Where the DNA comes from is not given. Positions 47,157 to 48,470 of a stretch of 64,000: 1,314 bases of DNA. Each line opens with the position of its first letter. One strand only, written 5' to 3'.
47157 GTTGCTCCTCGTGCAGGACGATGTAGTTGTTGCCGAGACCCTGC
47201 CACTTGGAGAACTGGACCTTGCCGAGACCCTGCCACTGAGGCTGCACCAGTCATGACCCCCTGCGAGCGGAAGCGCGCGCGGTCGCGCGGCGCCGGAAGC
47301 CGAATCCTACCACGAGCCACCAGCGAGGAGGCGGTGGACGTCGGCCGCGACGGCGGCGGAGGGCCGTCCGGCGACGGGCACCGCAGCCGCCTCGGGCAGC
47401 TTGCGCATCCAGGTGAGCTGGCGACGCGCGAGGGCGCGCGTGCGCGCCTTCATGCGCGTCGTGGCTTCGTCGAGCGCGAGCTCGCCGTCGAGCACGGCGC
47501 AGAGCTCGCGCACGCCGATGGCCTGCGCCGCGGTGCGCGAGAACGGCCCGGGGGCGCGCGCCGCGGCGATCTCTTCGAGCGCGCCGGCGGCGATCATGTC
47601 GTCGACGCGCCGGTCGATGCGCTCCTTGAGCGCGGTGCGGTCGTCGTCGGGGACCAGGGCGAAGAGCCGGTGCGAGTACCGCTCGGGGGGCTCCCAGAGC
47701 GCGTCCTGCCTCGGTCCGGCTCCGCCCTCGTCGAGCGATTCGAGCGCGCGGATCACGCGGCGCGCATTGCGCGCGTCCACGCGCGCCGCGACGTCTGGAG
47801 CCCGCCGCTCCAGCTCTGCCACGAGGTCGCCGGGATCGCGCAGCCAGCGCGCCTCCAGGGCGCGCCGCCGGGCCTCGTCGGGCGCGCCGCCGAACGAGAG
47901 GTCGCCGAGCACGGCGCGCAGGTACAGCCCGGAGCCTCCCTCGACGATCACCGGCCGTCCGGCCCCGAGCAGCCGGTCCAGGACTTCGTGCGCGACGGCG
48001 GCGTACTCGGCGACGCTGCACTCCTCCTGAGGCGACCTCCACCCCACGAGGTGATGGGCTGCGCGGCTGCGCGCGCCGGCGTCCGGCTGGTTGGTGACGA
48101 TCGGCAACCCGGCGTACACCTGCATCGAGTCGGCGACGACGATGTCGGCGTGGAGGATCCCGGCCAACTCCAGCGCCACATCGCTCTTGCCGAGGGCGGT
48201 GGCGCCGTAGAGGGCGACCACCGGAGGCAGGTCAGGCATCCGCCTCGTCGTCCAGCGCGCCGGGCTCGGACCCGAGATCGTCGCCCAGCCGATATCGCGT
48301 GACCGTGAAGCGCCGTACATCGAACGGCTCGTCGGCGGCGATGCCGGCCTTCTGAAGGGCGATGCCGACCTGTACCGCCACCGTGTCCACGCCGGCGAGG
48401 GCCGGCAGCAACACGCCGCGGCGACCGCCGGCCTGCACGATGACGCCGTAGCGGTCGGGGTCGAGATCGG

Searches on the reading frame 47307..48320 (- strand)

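Call 52: search_protein_families(library=pfam, proteins=[window:47307-48320:-], max_evalue=0.001)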
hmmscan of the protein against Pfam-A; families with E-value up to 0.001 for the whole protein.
window:47307-48320:- (337 aa): 2 families
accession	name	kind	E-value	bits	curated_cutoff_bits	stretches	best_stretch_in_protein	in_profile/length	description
PF01715.23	IPPT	-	1e-59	202.6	23.6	1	67-307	1-242/243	IPP transferase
PF01745.22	IPT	-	0.0001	22.2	20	1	34-130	3-99/233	Isopentenyl transferase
